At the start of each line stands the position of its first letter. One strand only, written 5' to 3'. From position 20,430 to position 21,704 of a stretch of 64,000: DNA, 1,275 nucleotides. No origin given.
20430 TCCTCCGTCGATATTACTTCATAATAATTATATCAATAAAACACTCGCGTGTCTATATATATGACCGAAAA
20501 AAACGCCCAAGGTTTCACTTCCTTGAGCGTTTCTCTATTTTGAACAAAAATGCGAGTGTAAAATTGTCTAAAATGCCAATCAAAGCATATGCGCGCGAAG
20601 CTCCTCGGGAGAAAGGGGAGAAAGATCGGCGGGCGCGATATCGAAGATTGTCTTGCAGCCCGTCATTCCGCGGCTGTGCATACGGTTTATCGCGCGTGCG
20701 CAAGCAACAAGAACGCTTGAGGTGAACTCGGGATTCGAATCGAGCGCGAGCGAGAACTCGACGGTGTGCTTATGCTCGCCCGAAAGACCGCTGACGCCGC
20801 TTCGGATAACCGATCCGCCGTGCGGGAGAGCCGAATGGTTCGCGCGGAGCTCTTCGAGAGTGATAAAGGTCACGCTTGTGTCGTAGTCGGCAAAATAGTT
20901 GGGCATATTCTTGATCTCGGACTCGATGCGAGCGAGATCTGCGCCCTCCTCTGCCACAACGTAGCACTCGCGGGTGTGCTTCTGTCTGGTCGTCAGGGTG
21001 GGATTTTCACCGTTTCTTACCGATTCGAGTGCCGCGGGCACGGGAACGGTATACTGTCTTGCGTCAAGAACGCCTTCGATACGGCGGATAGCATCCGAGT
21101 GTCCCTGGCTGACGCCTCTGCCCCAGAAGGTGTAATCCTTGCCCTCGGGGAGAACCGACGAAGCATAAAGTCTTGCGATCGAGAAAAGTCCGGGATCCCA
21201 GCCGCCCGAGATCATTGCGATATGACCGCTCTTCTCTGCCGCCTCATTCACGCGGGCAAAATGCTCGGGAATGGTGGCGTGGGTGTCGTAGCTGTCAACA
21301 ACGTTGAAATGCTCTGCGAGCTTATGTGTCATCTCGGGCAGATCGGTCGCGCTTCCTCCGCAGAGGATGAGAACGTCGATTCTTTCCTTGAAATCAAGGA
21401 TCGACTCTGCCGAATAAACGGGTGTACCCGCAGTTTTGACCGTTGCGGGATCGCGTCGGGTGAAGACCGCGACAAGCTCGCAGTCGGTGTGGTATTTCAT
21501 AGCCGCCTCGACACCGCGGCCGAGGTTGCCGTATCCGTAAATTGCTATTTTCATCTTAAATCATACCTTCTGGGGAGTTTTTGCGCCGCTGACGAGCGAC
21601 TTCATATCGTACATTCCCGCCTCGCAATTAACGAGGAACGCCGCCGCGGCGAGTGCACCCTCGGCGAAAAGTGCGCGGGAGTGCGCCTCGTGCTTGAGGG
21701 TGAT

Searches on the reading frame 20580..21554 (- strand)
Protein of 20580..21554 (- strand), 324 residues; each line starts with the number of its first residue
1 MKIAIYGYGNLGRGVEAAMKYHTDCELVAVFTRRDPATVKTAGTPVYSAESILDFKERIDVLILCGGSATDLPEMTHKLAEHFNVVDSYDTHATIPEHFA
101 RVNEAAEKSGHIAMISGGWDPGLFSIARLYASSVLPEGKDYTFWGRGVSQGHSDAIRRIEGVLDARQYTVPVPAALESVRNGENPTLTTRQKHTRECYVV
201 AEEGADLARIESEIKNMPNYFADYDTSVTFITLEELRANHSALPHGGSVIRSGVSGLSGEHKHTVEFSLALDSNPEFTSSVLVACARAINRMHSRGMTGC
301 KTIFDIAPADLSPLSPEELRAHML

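Call 76: find_homologous_proteins(query=window:20580-21554:-, max_evalue=1e-100)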
Query window:20580-21554:- (324 aa): 7994 proteins with E <= 1e-100 among 8000 candidates; the best 120 are listed.
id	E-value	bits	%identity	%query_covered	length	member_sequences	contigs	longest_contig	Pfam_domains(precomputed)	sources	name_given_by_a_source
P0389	5.5e-216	734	100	100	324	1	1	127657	PF16654.11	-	-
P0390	3.7e-210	714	96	100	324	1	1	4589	PF16654.11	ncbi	-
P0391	8.8e-210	713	96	100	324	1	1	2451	PF16654.11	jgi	jgi:diaminopimelate dehydrogenase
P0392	4.1e-207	704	95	100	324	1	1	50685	PF16654.11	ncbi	-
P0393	5.9e-207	704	95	100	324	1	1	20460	PF16654.11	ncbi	-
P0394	9.1e-206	700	94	100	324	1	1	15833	PF16654.11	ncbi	-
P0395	3.1e-205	698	95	100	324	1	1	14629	PF16654.11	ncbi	-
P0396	4.2e-205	698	94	100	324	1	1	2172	PF16654.11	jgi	jgi:diaminopimelate dehydrogenase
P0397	4.4e-204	694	94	100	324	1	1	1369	PF16654.11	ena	-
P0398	6.9e-204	694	94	100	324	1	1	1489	PF16654.11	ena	-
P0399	1.7e-203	693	94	100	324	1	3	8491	PF01113.27,PF16654.11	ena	-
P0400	2.1e-203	692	93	100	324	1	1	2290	PF16654.11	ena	-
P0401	2.1e-203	692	93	100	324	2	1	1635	PF16654.11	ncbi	-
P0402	3.3e-203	692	94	100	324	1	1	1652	PF16654.11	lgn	-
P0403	8.5e-203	690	93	100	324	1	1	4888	PF16654.11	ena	-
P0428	3.3e-200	682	93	100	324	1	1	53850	PF16654.11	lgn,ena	-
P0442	2.7e-199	679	92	100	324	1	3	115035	PF16654.11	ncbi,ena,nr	ncbi:MAG: diaminopimelate dehydrogenase [Clostridia bacterium]|nr:diaminopimelate dehydrogenase [Clo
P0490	3.3e-193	659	90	100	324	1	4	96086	PF16654.11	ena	-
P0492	7.9e-193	657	89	100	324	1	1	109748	PF16654.11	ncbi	-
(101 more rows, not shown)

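Call 77: find_encoding_contigs(protein=P0442, flank=6000, max_places=1)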
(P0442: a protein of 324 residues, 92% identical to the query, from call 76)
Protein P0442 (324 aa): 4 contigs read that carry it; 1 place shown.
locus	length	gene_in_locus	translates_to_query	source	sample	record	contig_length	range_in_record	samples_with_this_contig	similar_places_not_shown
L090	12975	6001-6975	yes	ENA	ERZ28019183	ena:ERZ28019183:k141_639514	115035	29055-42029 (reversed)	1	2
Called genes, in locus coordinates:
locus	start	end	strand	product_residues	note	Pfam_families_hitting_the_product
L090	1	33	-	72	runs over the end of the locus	PF00403:HMA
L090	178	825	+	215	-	PF01022:HTH_5, PF12840:HTH_20 (faint), PF13412:HTH_24 (faint), PF00165:HTH_AraC (weak), PF12833:HTH_18, PF00165:HTH_AraC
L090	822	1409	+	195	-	PF01470:Peptidase_C15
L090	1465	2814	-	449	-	-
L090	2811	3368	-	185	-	PF08281:Sigma70_r4_2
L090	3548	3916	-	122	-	PF01325:Fe_dep_repress, PF02742:Fe_dep_repr_C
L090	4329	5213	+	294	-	PF00701:DHDPS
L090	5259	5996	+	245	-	PF01113:DapB_N, PF05173:DapB_C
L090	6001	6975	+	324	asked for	PF16654:DAPDH_C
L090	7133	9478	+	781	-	-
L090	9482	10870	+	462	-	-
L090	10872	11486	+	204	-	PF02698:DUF218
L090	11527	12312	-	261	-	PF14808:TMEM164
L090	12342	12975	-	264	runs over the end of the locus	PF00459:Inositol_P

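Call 78: find_encoding_contigs(protein=P0428, flank=6000, max_places=1)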
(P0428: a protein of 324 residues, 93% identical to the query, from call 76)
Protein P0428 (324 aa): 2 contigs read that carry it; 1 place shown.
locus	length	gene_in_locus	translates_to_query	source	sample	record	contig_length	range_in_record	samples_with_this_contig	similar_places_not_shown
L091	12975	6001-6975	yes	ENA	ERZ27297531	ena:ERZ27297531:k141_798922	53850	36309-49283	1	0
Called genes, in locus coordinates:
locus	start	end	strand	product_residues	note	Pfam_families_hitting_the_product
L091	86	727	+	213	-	PF01022:HTH_5, PF12840:HTH_20 (weak), PF13412:HTH_24 (faint), PF00165:HTH_AraC (weak), PF12833:HTH_18, PF00165:HTH_AraC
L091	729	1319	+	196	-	PF01470:Peptidase_C15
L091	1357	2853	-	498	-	-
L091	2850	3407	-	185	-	PF04542:Sigma70_r2 (weak), PF08281:Sigma70_r4_2 (faint)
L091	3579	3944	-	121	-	PF01325:Fe_dep_repress, PF02742:Fe_dep_repr_C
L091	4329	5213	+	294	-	PF00701:DHDPS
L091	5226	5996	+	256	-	PF01113:DapB_N, PF05173:DapB_C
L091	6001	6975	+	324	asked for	PF16654:DAPDH_C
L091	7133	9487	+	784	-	-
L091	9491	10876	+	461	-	-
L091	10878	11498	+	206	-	PF02698:DUF218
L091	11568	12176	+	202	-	PF02698:DUF218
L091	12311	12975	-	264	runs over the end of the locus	PF14808:TMEM164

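Call 79: find_encoding_contigs(protein=P0490, flank=6000, max_places=1)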
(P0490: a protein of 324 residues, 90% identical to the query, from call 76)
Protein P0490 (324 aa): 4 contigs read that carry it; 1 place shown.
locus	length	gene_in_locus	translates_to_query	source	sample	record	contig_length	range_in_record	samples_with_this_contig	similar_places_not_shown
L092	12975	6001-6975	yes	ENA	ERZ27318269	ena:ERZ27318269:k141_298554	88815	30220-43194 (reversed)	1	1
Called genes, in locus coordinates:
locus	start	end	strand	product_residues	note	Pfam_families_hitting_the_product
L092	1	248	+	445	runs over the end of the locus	PF01553:Acyltransferase (faint), PF08271:Zn_Ribbon_TF (weak)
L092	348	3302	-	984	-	PF13306:LRR_5, PF13855:LRR_8 (faint), PF13306:LRR_5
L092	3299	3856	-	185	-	PF04542:Sigma70_r2, PF08281:Sigma70_r4_2, PF04545:Sigma70_r4 (weak)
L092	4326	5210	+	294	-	PF00701:DHDPS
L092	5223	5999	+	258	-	PF01113:DapB_N, PF05173:DapB_C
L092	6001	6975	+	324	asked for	PF16654:DAPDH_C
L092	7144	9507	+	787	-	-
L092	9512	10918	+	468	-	-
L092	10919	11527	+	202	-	PF02698:DUF218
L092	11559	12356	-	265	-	PF14808:TMEM164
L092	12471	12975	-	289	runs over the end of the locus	PF00781:DAGK_cat, PF19279:YegS_C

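Call 80: find_encoding_contigs(protein=P0492, flank=6000, max_places=1)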
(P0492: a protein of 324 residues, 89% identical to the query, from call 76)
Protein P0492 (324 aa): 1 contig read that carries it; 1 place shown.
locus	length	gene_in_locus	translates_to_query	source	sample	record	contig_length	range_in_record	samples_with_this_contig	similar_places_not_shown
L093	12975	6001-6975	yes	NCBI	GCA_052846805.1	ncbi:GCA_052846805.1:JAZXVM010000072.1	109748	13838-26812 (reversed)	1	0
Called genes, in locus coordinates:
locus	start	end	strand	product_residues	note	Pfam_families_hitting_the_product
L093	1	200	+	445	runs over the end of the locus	PF08271:Zn_Ribbon_TF (weak)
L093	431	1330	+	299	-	PF02445:NadA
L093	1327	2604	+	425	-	PF00890:FAD_binding_2, PF01266:DAO (faint), PF03486:HI0933_like (weak), PF07992:Pyr_redox_2 (faint)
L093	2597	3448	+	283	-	PF02749:QRPTase_N, PF01729:QRPTase_C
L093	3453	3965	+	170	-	PF08279:HTH_11, PF02829:3H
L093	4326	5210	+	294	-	PF00701:DHDPS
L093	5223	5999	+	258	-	PF01113:DapB_N, PF05173:DapB_C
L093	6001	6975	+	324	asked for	PF16654:DAPDH_C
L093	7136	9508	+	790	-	-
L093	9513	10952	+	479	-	-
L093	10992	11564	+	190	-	PF02698:DUF218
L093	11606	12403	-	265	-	PF14808:TMEM164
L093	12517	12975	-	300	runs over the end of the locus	PF00781:DAGK_cat, PF19279:YegS_C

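Call 82: find_related_loci(query=window:20580-21554:-, collection=metagenome_contigs, flank=5000)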
Query window:20580-21554:- (324 aa) in metagenome_contigs; peptide patterns used: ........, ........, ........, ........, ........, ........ (x = any residue, [..] = any of these).
600 stretches matched a pattern (row limit reached: there are more); 600 encode a relative of the query (tblastn E <= 1e-3); the best 80 are kept; 80 distinct loci.
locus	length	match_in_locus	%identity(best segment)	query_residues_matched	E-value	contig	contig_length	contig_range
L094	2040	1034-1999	78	1-324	0e+0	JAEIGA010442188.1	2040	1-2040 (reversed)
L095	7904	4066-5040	74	1-324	6e-167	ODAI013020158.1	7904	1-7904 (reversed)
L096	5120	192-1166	73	1-324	1e-168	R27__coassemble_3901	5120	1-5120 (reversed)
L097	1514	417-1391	74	1-324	0e+0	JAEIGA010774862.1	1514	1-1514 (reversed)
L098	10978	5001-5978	71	1-324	5e-161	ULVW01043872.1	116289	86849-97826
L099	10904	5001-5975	70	1-324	2e-160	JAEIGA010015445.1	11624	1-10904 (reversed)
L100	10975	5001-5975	70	1-324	7e-160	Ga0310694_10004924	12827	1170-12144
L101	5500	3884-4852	71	1-324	3e-161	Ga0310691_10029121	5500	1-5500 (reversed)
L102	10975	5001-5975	70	1-324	2e-159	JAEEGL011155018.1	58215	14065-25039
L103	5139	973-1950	68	1-324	2e-161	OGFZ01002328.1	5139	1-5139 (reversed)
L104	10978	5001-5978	68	1-324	6e-159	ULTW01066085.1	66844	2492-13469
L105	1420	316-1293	70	1-324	6e-174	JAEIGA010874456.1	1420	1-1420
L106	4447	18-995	68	1-324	2e-162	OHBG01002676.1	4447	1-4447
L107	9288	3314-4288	69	1-324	3e-158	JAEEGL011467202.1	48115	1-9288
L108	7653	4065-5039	70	1-324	3e-158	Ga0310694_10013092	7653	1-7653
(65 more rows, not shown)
